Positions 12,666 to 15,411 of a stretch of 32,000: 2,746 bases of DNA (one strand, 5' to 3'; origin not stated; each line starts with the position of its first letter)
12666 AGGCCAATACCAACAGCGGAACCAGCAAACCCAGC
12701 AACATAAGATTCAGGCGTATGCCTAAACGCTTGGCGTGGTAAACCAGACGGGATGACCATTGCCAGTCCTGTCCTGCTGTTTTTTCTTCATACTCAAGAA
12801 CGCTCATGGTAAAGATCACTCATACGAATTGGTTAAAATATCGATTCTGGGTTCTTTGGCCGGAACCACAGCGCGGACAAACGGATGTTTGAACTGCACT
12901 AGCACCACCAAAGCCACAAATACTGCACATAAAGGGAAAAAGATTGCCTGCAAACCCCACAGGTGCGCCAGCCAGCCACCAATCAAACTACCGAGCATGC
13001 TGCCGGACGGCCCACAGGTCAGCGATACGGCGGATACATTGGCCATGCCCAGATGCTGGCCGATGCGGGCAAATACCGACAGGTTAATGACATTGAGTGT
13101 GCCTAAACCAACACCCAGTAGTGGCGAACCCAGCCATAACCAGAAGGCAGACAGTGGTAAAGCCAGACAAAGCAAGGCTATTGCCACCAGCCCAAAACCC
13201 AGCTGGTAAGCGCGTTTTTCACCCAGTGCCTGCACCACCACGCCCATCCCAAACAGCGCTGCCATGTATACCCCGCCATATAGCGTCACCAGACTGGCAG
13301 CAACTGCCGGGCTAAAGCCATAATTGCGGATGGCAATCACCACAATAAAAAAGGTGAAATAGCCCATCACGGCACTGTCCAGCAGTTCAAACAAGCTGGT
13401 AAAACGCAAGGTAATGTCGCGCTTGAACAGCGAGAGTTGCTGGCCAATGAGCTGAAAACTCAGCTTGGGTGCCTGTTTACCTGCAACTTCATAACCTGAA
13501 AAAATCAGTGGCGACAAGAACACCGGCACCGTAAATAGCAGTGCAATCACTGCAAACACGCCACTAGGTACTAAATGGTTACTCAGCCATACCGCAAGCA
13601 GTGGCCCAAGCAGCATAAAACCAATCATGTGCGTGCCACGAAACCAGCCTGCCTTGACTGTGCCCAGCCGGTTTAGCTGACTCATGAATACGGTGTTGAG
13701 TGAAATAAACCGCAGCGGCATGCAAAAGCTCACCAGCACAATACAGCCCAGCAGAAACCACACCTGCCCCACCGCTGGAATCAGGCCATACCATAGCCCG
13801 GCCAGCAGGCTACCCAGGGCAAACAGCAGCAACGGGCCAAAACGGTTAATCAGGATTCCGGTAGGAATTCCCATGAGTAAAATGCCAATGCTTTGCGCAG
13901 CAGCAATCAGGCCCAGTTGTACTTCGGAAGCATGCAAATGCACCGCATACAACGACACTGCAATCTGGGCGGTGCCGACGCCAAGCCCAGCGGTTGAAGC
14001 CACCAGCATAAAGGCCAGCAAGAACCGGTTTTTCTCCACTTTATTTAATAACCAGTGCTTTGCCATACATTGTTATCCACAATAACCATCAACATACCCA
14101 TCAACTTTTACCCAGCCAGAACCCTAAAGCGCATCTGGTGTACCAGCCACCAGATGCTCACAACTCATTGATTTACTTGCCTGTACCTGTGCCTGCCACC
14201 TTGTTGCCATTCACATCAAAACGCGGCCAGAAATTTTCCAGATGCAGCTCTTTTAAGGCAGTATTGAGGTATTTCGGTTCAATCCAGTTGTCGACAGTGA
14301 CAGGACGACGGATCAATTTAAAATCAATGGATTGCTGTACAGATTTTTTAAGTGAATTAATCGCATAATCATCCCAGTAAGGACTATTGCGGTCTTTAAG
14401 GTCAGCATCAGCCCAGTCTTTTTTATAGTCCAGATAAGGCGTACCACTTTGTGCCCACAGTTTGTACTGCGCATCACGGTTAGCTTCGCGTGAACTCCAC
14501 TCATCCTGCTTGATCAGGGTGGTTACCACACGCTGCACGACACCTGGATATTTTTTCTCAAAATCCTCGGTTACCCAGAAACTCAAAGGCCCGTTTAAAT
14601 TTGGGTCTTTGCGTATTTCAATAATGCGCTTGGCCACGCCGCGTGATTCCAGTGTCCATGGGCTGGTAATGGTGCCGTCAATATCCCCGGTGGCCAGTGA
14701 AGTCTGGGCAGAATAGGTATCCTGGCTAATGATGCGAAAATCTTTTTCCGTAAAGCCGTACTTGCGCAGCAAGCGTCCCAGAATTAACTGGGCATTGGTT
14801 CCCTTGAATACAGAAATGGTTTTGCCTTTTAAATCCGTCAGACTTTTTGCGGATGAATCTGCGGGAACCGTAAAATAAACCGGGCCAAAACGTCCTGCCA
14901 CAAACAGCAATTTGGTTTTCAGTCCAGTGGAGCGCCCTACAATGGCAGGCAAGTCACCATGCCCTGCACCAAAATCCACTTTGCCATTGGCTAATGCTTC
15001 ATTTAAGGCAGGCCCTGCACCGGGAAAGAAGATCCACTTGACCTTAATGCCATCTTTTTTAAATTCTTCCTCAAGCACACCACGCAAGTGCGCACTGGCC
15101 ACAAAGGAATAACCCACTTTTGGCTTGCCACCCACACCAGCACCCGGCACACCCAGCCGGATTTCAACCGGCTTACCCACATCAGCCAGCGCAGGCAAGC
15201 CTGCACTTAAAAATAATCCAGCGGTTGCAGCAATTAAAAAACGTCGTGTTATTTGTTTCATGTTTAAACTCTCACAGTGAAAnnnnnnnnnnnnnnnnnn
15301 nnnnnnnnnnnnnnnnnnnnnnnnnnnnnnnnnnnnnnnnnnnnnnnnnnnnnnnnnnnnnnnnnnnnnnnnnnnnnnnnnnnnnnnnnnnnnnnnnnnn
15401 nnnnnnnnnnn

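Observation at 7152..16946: Sigma-54-driven ~9.6-kb operon joining a porin, two binding proteins, an MFS carrier and a three-permease ABC system (my best candidate for an undescribed uptake system)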

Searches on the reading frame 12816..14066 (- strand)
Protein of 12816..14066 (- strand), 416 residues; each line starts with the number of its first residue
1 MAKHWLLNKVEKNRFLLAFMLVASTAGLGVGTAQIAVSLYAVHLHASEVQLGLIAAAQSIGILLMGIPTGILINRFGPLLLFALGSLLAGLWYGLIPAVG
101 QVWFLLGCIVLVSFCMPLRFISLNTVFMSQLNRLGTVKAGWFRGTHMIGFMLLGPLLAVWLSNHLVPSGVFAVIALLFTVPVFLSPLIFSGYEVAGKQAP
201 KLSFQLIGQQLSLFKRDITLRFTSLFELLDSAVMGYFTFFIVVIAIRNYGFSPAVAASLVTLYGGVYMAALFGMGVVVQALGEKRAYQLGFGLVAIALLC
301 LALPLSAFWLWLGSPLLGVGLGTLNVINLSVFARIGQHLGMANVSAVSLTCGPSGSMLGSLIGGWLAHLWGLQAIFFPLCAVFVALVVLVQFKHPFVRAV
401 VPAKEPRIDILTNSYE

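Call 3: search_protein_families(library=pfam, proteins=[window:12816-14066:-])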
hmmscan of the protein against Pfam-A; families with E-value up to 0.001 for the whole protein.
window:12816-14066:- (416 aa): 1 family
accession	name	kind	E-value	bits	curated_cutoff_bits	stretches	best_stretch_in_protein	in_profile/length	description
PF07690.21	MFS_1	-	3.1e-22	79.4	33.4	2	234-392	10-173/347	Major Facilitator Superfamily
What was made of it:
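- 12816..14066 (-): MFS transporter of a clade tied to this operon. PF07690 (call 3).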

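Call 4: search_protein_families(library=ncbifam, proteins=[window:12816-14066:-])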
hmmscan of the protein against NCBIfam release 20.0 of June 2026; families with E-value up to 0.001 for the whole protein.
window:12816-14066:- (416 aa): 0 families

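Call 31: search_solved_structures(query=window:12816-14066:-, max_evalue=0.01)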
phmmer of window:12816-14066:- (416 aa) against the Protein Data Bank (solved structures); distinct sequences matched with E-value up to 0.01: 0.
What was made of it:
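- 12816..14066 (-): No NCBIfam or PDB sequence match (calls 4, 31).
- Tried and rejected: PDB sequence search for the MFS: no match (call 31).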

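Call 59: find_homologous_proteins(query=window:12816-14066:-)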
Query window:12816-14066:- (416 aa): 106 proteins with E <= 0.001 among 8000 candidates.
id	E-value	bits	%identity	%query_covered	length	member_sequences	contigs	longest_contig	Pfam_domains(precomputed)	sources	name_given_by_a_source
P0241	2.1e-261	885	100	100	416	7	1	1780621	PF07690.22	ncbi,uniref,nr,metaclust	ncbi:MFS transporter [Alkanindiges illinoisensis]|uniref:MFS transporter n=1 Tax=Alkanindiges illino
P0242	9.6e-231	784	89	100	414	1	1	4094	PF07690.22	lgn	-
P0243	4.7e-227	772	88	100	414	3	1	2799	PF07690.22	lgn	-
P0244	1.1e-198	679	77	99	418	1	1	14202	PF07690.22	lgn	-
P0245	1.6e-197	675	76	99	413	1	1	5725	PF07690.22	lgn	-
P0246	2.1e-186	638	74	97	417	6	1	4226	PF07690.22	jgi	-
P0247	2.7e-186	638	74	97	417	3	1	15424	PF07690.22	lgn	-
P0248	1.6e-185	635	73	97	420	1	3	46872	PF07690.22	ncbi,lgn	-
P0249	2.9e-177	608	69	99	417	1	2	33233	PF12832.14,PF07690.22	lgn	-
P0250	5.6e-162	558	63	99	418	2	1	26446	PF07690.22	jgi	jgi:MFS family permease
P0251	1.5e-156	540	62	99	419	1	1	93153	PF07690.22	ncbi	ncbi:MFS transporter [Acinetobacter baumannii]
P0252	4.1e-155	535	61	100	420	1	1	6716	PF07690.22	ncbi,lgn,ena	-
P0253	7.9e-155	534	62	97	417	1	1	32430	PF12832.14,PF07690.22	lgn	-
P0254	3.0e-154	533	61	99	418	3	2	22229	PF07690.22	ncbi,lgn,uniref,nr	ncbi:MAG: MFS transporter [Acinetobacter populi]|uniref:MFS transporter n=1 Tax=Acinetobacter populi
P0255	2.1e-153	530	61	99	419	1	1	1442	PF07690.22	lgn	-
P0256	9.8e-153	528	59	98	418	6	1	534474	PF07690.22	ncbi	ncbi:MFS transporter [Acinetobacter puyangensis]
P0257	9.3e-152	524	60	99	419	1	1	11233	PF07690.22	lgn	-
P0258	2.0e-151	523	61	97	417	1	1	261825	PF07690.22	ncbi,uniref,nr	ncbi:MFS transporter [Acinetobacter sp. NIPH 2699]|uniref:MFS transporter n=1 Tax=Acinetobacter sp. 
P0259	4.8e-127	443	54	97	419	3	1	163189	PF07690.22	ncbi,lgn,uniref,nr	ncbi:hypothetical protein B9T31_13650 [Acinetobacter sp. ANC 4558]|uniref:MFS transporter n=1 Tax=Ac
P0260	3.9e-125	437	53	98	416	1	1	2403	PF07690.22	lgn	-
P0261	1.8e-122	428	54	97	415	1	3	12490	PF12832.14,PF07690.22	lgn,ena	-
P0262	4.0e-113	397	51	96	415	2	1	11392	PF07690.22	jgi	-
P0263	7.4e-112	393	52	91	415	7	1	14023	PF12832.14,PF07690.22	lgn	-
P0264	5.0e-110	387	50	96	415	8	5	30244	PF07690.22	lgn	-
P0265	9.5e-109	383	50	96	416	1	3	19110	PF07690.22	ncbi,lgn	-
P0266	1.7e-104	369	49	96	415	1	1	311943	PF07690.22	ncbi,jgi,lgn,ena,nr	ncbi:MAG: MFS transporter [Betaproteobacteria bacterium HGW-Betaproteobacteria-22]|nr:MAG: MFS trans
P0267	3.1e-103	364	49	93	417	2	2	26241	PF12832.14,PF07690.22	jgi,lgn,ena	-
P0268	3.1e-103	364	48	91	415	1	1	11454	PF07690.22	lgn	-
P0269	3.5e-103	364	49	95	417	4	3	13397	PF07690.22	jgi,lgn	jgi:MFS family permease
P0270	4.9e-103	364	50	91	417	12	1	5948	PF12832.14,PF07690.22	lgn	-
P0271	1.8e-98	349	48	91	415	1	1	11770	PF07690.22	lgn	-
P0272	1.0e-94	336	48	91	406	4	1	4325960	PF12832.14,PF07690.22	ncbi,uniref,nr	ncbi:MFS transporter [Chitinolyticbacter meiyuanensis]|uniref:MFS transporter n=1 Tax=Chitinolyticba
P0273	2.8e-94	335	49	90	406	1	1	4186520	PF12832.14,PF07690.22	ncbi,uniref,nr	ncbi:MFS transporter [Chitiniphilus purpureus]|uniref:MFS transporter n=1 Tax=Chitiniphilus purpureu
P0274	2.9e-89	318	48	87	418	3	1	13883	PF07690.22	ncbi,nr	ncbi:MAG: MFS transporter [Azoarcus sp.]|nr:MFS transporter [Azoarcus sp.]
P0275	4.5e-89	318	46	93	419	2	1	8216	PF07690.22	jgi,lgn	jgi:MFS family permease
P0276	5.2e-88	314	46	91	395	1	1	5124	PF12832.14,PF07690.22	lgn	-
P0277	8.1e-88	314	48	87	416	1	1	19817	PF07690.22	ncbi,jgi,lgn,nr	ncbi:MAG: MFS transporter [Azoarcus sp.]|jgi:MFS family permease|nr:MFS transporter [Azoarcus sp.]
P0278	1.4e-87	313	44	91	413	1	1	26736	PF07690.22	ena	-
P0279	9.3e-87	310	47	90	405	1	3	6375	PF12832.14,PF07690.22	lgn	-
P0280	2.0e-86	309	46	91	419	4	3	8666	PF07690.22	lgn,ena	-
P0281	4.8e-86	308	45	91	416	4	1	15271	PF12832.14,PF07690.22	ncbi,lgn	ncbi:MAG: MFS transporter [Acinetobacter sp.]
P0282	5.2e-86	308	42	91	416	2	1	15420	PF07690.22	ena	-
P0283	2.2e-85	306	42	95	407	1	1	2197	PF07690.22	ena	-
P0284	3.1e-85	305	43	91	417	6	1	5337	PF07690.22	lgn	-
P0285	3.9e-85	305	46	90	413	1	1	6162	PF07690.22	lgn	-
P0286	9.4e-85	304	41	96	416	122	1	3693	PF07690.22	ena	-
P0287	1.1e-84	303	40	96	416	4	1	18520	PF07690.22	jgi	jgi:MFS transporter, ACDE family, multidrug resistance protein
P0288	1.7e-84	303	43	91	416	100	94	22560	PF07690.22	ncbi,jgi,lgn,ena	-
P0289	1.9e-84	303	40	97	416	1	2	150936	PF07690.22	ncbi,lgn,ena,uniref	ncbi:MFS transporter [Acinetobacter sp.]|uniref:MFS transporter n=1 Tax=Acinetobacter sp. TaxID=472 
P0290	2.8e-84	302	43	91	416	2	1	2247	PF07690.22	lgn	-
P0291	3.2e-84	302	41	97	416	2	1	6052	PF07690.22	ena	-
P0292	4.3e-84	301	41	90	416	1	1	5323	PF07690.22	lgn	-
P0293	4.4e-84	301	41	95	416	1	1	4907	PF07690.22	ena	-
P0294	4.8e-84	301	42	90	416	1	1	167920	PF12832.14,PF07690.22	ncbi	ncbi:MFS transporter [Acinetobacter kookii]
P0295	1.4e-83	300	44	91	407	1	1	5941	PF07690.22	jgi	jgi:MFS family permease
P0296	1.5e-83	300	41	90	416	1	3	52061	PF07690.22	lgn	-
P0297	2.6e-83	299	42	90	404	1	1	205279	PF12832.14,PF07690.22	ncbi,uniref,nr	ncbi:MFS transporter [Acinetobacter sp. ANC 4216]|uniref:MFS transporter n=1 Tax=Acinetobacter sp. A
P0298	3.7e-83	298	40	97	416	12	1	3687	PF07690.22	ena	-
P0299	5.5e-83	298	40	97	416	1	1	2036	PF07690.22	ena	-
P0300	6.9e-83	297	44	83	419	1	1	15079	PF12832.14,PF07690.22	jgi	jgi:predicted MFS family arabinose efflux permease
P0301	7.0e-83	297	45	90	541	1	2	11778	PF07690.22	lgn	-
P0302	1.6e-82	296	40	97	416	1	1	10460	PF07690.22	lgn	-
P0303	4.7e-82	295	41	94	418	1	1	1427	PF12832.14,PF07690.22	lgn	-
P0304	5.3e-82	295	41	94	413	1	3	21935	PF07690.22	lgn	-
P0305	6.0e-82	294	42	95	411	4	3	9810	PF07690.22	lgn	-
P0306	1.0e-81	294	44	88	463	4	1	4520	PF07690.22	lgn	-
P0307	1.1e-81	293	44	90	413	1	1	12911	PF07690.22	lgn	-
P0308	1.3e-81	293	42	97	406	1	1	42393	PF07690.22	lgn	-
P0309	2.4e-81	292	44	90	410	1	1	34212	PF07690.22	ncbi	-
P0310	5.5e-81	291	42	87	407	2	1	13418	PF07690.22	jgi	-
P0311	5.7e-81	291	44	93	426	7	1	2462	PF07690.22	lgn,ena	-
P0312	6.0e-81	291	43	97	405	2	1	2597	PF12832.14,PF07690.22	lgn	-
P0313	7.7e-81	291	44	88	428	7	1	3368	PF07690.22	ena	-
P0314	2.1e-80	289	43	90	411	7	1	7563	PF07690.22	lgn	-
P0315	5.9e-80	288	45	82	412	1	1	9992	PF07690.22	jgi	jgi:MFS family permease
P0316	7.2e-80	288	44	88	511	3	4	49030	PF07690.22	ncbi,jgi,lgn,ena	jgi:MFS family permease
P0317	1.8e-79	286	44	89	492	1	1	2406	PF07690.22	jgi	jgi:MFS family permease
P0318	1.0e-78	284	40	91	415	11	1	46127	PF07690.22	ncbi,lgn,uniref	ncbi:MFS transporter [Acinetobacter pragensis]|uniref:MFS transporter n=1 Tax=Acinetobacter pragensi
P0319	1.4e-78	283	44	88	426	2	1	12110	PF07690.22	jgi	jgi:MFS family permease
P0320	3.0e-78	282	44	82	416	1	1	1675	PF07690.22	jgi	-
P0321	3.5e-78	282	39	93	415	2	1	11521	PF12832.14,PF07690.22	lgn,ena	-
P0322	4.5e-78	282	44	88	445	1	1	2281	PF07690.22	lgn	-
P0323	6.4e-78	281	44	81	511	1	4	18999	PF07690.22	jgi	jgi:MFS family permease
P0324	1.5e-77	280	43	97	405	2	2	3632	PF12832.14,PF07690.22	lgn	-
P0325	2.3e-77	279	44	90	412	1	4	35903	PF07690.22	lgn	-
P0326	3.1e-77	279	44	88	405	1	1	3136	PF12832.14,PF07690.22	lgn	-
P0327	3.3e-77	279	44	84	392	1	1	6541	PF12832.14,PF07690.22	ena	-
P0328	5.1e-77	278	45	91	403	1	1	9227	PF12832.14,PF07690.22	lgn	-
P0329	5.3e-77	278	42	87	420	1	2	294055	PF07690.22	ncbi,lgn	-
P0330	1.5e-76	277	39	95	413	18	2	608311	PF07690.22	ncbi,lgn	-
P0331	2.2e-76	276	43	91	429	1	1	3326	PF07690.22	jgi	jgi:MFS family permease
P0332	2.8e-76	276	42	90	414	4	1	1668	PF07690.22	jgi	jgi:MFS family permease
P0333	2.9e-76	276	42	90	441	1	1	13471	PF07690.22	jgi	jgi:MFS family permease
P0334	6.2e-76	275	43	96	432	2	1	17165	PF07690.22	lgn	-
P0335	2.6e-75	273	41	93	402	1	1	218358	PF07690.22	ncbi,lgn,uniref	ncbi:MFS transporter [Pseudomonas sp. LRF_L74]|uniref:MFS transporter n=1 Tax=Pseudomonas sp. LRF_L7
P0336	3.3e-75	272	43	80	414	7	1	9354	PF07690.22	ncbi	-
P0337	1.1e-74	270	44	86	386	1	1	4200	PF07690.22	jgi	-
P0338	1.5e-72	263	42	87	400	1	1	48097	PF07690.22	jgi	jgi:MFS family permease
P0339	3.9e-70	255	40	81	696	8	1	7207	PF00528.28,PF07690.22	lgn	-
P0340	4.4e-70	255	41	92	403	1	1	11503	PF12832.14,PF07690.22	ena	-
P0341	1.4e-69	254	40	96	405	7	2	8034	PF12832.14,PF07690.22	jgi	-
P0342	1.1e-68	251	39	96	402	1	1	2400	PF12832.14,PF07690.22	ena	-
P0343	1.8e-68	250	41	80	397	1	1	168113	PF12832.14,PF07690.22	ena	-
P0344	2.8e-64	236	40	90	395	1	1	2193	PF07690.22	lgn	-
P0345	1.3e-54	204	43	61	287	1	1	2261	PF07690.22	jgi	jgi:MFS family permease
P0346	7.5e-42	162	53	38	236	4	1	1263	PF07690.22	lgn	-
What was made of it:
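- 12816..14066 (-): 100% identical to an Alkanindiges illinoisensis protein; only 106 relatives were found (call 59).
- Organism: call 59 (MFS 100% identical to an A. illinoisensis protein).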

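Call 60: find_encoding_contigs(protein=P0339, flank=6000, max_places=4)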
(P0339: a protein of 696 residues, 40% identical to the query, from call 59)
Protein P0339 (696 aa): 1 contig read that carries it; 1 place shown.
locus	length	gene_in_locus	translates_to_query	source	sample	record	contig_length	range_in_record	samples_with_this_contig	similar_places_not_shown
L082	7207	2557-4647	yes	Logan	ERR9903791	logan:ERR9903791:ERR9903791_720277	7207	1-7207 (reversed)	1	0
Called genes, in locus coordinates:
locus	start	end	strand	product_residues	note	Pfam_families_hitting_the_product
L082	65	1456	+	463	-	-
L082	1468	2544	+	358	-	PF09084:NMT1, PF12974:Phosphonate-bd (weak), PF13379:NMT1_2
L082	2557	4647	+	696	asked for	PF07690:MFS_1, PF00528:BPD_transp_1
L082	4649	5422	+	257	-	PF00528:BPD_transp_1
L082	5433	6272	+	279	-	PF00528:BPD_transp_1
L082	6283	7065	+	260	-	PF00528:BPD_transp_1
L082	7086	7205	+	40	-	?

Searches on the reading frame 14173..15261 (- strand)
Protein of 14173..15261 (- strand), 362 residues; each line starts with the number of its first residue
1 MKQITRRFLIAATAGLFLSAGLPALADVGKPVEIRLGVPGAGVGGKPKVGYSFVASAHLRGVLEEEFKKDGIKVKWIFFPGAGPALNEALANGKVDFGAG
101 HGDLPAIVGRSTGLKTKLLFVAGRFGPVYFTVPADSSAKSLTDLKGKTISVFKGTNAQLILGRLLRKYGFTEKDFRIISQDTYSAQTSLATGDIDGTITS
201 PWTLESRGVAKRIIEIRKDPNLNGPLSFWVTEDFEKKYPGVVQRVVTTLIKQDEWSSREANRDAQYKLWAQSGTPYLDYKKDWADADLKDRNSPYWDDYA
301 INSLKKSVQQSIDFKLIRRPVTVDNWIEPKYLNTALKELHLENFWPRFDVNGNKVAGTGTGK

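Call 3: search_protein_families(library=pfam, proteins=[window:14173-15261:-])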
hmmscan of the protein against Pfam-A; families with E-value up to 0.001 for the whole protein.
window:14173-15261:- (362 aa): 3 families
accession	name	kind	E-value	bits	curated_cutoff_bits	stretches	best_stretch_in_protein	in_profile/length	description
PF09084.16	NMT1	-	5.8e-16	59.5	20.5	1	67-244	16-197/216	NMT1/THI5 like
PF13379.11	NMT1_2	-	2.1e-07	31.5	24.7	1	65-266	28-248/252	NMT1-like family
PF12974.12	Phosphonate-bd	-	1.2e-06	28.5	27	1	83-199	39-162/242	ABC transporter, phosphonate, periplasmic substrate-binding protein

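Call 4: search_protein_families(library=ncbifam, proteins=[window:14173-15261:-])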
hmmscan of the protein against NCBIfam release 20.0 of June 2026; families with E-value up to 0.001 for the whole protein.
window:14173-15261:- (362 aa): 5 families
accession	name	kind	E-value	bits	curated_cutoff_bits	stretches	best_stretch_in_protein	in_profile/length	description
TIGR01728.1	SsuA_fam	subfamily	1.7e-35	122.7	163.5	1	56-332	16-289/290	aliphatic sulfonate ABC transporter substrate-binding protein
NF008588.0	PRK11553.1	subfamily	2.4e-17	62.8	299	1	57-259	43-243/319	aliphatic sulfonate ABC transporter substrate-binding protein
TIGR01729.1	taurine_ABC_bnd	equivalog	1.2e-07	31.5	304.25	1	65-250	19-207/300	taurine ABC transporter substrate-binding protein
NF008553.0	PRK11480.1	equivalog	2.4e-06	27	490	1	68-250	47-229/320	taurine ABC transporter substrate-binding protein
TIGR02122.1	TRAP_TAXI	subfamily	2.8e-06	26.4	84.35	1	129-199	124-196/320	TAXI family TRAP transporter solute-binding subunit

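Call 32: search_solved_structures(query=window:14173-15261:-, max_evalue=0.001)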
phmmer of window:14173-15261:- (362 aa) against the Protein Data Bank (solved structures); distinct sequences matched with E-value up to 0.001: 8.
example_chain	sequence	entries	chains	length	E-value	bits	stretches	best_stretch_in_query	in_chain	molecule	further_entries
3uif_A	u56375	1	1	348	9.6e-45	156.5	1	34-346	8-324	Sulfonate ABC transporter, periplasmic sulfonate-binding protein SsuA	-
3e4r_A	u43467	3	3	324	1.2e-16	64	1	53-271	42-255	Nitrate transport protein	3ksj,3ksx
2x26_A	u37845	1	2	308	7.9e-12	48.1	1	61-257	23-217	PERIPLASMIC ALIPHATIC SULPHONATES-BINDING PROTEIN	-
2de3_A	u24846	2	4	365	6.2e-10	41.9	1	187-337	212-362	DIBENZOTHIOPHENE DESULFURIZATION ENZYME B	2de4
2de2_A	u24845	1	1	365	6.2e-10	41.9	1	187-337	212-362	DIBENZOTHIOPHENE DESULFURIZATION ENZYME B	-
6h30_A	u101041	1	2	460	4e-07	32.7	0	129-194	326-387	Glutamine ABC transporter permease and substrate binding protein protein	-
6ssy_A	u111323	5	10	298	1.3e-05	27.7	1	68-250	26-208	Taurine-binding periplasmic protein | Taurine ABC transporter substrate-binding protein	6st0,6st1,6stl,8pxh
4gvo_A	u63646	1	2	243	0.00062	22.2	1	92-234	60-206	Lmo2349 protein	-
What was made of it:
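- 14173..15261 (-): SBP1: Tat-signal periplasmic binding protein of the NMT1/SsuA family. Best PDB match is 3uif SsuA, E = 9.6e-45 (call 32).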
